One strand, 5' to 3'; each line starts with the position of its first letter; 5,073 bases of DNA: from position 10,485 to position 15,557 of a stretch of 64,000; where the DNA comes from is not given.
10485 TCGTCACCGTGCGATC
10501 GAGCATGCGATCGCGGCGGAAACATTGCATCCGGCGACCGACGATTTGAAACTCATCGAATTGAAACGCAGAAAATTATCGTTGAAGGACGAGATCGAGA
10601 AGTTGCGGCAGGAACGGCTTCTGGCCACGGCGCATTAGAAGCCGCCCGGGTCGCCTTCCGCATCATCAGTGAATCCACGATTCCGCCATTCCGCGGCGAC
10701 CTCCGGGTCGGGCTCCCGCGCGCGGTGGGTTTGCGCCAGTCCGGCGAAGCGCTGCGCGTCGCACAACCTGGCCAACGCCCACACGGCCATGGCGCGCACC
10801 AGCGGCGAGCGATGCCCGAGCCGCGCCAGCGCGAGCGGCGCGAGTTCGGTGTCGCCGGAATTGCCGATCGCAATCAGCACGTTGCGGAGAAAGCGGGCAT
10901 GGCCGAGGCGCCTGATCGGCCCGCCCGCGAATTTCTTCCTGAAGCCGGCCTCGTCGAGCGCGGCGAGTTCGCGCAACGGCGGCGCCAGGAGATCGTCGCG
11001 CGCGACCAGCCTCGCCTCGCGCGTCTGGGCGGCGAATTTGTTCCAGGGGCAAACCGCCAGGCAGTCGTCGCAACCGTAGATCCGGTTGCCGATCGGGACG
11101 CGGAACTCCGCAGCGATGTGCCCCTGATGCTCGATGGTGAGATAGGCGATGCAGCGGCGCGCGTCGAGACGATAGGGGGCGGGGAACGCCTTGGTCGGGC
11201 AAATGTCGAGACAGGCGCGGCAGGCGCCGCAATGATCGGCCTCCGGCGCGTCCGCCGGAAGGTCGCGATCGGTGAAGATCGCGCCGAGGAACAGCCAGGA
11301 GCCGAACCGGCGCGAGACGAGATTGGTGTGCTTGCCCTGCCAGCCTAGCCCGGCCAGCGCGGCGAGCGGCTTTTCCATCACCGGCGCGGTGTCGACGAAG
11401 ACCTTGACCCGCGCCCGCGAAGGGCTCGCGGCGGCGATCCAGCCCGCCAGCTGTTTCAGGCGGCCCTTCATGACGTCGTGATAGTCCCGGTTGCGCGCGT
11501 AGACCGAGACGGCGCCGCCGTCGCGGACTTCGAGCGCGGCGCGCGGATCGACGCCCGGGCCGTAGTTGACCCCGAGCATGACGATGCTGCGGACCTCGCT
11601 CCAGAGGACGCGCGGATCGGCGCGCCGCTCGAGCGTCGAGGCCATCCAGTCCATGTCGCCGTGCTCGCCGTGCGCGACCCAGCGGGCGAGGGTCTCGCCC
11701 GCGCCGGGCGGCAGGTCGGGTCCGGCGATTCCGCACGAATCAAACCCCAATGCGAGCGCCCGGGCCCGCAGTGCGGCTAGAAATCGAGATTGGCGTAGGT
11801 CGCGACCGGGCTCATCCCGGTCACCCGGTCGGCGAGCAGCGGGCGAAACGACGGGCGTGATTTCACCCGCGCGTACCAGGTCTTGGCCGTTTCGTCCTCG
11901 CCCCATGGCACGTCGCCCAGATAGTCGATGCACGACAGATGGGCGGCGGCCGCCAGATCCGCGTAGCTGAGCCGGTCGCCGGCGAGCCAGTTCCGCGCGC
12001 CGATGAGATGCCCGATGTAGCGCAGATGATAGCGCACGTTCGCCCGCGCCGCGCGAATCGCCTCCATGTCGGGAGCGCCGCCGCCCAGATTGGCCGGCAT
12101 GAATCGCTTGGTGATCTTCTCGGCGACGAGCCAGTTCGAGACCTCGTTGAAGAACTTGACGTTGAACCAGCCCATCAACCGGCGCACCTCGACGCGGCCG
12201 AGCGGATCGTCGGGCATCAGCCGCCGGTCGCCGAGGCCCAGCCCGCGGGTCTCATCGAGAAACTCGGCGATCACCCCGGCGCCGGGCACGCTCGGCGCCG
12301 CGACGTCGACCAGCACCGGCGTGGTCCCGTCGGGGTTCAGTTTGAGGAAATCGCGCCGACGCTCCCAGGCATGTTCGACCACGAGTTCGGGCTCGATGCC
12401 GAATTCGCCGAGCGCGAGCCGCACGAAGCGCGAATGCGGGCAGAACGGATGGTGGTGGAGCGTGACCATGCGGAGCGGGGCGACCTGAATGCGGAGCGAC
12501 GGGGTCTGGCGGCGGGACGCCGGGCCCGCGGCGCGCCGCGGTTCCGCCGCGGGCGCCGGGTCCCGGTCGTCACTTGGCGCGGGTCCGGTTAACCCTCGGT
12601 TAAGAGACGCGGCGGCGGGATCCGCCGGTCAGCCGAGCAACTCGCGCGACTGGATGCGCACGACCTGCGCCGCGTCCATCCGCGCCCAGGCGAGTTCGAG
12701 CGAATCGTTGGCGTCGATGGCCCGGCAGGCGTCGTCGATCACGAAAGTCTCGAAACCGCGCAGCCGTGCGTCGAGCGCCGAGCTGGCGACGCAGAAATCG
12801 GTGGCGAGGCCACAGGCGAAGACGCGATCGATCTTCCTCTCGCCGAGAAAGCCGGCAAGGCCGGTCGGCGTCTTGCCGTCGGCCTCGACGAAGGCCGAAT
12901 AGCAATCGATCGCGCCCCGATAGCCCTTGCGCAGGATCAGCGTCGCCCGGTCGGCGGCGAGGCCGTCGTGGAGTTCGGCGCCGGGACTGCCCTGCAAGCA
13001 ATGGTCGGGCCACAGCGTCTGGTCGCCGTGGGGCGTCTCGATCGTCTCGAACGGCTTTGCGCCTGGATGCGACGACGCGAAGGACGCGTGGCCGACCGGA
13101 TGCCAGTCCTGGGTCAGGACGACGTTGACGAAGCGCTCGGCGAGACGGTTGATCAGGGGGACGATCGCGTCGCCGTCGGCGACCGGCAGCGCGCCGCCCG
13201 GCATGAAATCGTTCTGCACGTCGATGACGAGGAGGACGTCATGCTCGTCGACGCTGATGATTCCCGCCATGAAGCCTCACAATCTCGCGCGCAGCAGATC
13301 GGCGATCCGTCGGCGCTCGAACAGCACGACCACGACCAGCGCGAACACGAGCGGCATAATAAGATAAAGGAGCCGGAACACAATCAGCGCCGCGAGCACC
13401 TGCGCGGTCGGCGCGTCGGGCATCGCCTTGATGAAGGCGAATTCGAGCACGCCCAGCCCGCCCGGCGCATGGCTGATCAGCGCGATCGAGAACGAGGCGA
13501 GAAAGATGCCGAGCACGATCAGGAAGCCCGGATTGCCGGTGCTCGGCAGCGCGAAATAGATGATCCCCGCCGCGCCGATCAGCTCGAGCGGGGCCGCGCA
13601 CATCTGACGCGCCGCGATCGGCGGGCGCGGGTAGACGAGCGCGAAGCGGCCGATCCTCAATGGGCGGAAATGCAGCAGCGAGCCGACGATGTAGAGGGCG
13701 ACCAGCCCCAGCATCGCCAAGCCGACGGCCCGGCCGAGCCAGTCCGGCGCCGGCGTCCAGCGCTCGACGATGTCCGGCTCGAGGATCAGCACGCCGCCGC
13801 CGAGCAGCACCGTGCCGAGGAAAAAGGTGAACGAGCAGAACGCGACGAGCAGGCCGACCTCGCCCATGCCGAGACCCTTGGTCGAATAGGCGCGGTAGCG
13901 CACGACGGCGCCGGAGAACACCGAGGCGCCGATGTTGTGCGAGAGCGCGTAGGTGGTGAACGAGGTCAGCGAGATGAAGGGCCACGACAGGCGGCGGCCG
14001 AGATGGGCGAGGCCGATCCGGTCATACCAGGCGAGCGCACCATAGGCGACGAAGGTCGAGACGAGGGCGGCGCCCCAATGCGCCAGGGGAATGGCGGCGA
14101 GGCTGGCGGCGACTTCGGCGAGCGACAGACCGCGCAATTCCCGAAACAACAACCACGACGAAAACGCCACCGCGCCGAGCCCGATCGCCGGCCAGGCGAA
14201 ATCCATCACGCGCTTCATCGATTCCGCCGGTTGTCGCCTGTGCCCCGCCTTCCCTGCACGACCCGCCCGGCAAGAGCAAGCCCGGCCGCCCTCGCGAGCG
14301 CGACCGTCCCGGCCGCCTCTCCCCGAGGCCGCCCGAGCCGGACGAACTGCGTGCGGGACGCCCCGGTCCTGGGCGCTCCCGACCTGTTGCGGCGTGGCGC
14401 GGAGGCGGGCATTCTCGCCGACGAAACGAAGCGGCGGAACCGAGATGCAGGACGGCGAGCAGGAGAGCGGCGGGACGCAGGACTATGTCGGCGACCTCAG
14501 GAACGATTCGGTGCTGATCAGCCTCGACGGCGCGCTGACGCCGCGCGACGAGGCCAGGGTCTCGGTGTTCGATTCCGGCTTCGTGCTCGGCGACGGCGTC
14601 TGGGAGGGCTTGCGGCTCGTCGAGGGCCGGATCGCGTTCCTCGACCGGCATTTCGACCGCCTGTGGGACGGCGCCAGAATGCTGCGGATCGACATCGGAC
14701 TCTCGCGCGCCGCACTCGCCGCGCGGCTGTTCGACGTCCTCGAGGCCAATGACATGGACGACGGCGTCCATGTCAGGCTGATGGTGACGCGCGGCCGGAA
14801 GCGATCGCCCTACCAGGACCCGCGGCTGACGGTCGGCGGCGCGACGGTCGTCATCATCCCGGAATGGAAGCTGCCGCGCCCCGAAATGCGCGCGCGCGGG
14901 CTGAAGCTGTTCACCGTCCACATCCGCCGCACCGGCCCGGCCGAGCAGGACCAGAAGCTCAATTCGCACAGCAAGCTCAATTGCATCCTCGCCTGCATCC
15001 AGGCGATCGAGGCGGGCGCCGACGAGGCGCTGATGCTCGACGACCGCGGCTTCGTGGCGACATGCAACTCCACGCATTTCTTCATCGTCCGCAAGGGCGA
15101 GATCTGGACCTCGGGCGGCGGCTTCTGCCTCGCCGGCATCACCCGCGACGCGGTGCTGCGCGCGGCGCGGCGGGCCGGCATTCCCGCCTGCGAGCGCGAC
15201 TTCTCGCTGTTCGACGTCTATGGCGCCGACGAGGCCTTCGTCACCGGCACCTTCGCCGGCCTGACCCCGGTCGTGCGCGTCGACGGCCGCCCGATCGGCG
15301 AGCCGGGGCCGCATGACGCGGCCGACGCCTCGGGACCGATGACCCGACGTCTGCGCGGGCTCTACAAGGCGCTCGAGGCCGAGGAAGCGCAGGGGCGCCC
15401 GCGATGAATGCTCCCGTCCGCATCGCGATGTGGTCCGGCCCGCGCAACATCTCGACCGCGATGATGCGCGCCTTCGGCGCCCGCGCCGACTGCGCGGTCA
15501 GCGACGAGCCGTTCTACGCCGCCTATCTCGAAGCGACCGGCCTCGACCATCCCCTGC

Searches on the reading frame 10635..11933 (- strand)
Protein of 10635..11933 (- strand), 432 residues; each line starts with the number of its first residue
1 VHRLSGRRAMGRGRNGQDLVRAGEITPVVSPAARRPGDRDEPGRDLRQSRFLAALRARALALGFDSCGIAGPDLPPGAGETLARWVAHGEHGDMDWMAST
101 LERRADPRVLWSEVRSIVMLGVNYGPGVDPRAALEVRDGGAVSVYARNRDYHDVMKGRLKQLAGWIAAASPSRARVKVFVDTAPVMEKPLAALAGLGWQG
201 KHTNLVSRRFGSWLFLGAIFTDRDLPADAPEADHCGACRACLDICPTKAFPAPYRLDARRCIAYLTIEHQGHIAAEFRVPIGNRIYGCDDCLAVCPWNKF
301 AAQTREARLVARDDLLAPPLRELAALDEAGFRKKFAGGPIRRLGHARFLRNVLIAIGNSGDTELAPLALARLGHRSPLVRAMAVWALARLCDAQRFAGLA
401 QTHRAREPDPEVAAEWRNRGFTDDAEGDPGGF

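Call 75: search_protein_families(library=pfam, proteins=[window:10635-11933:-], max_evalue=0.001)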
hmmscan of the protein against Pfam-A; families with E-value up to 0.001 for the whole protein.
window:10635-11933:- (432 aa): 8 families
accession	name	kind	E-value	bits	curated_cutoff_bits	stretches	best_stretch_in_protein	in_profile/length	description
PF08331.15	QueG_DUF1730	-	3.7e-23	81.6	25.1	1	104-182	1-77/77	Epoxyqueuosine reductase QueG, DUF1730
PF13484.11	Fer4_16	-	2.2e-21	76.9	30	1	234-298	1-66/66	4Fe-4S double cluster binding domain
PF13646.12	HEAT_2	-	1.7e-06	28.6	27.7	1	349-412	17-79/88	HEAT repeats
PF12838.12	Fer4_7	-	8e-05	23.5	27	1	234-298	1-51/52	4Fe-4S dicluster domain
PF13187.11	Fer4_9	-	0.00019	21.8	27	0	232-249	34-51/52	4Fe-4S dicluster domain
PF13237.11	Fer4_10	-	0.00034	20.9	25.5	0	232-247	6-21/53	4Fe-4S dicluster domain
PF14697.11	Fer4_21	-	0.00044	20.8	35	0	231-247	37-53/59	4Fe-4S dicluster domain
PF25160.1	LdpA_Fe-S-bd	-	0.00091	19.4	27.6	0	239-304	7-47/49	LdpA Fe-S cluster-binding domain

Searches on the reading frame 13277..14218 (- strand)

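Call 75: search_protein_families(library=pfam, proteins=[window:13277-14218:-], max_evalue=0.001)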
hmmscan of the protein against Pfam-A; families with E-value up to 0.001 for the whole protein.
window:13277-14218:- (313 aa): 1 family
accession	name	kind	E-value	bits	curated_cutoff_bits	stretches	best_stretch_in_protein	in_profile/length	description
PF03706.18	LPG_synthase_TM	-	1.3e-10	41.7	33.4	1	16-292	4-301/302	Lysylphosphatidylglycerol synthase TM region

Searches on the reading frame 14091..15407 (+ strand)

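Call 75: search_protein_families(library=pfam, proteins=[window:14091-15407:+], max_evalue=0.001)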
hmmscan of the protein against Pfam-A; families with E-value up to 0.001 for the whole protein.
window:14091-15407:+ (438 aa): 1 family
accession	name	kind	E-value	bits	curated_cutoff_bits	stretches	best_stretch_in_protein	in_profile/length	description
PF01063.24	Aminotran_4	-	4.9e-39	134.9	28.5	1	169-396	1-222/223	Amino-transferase class IV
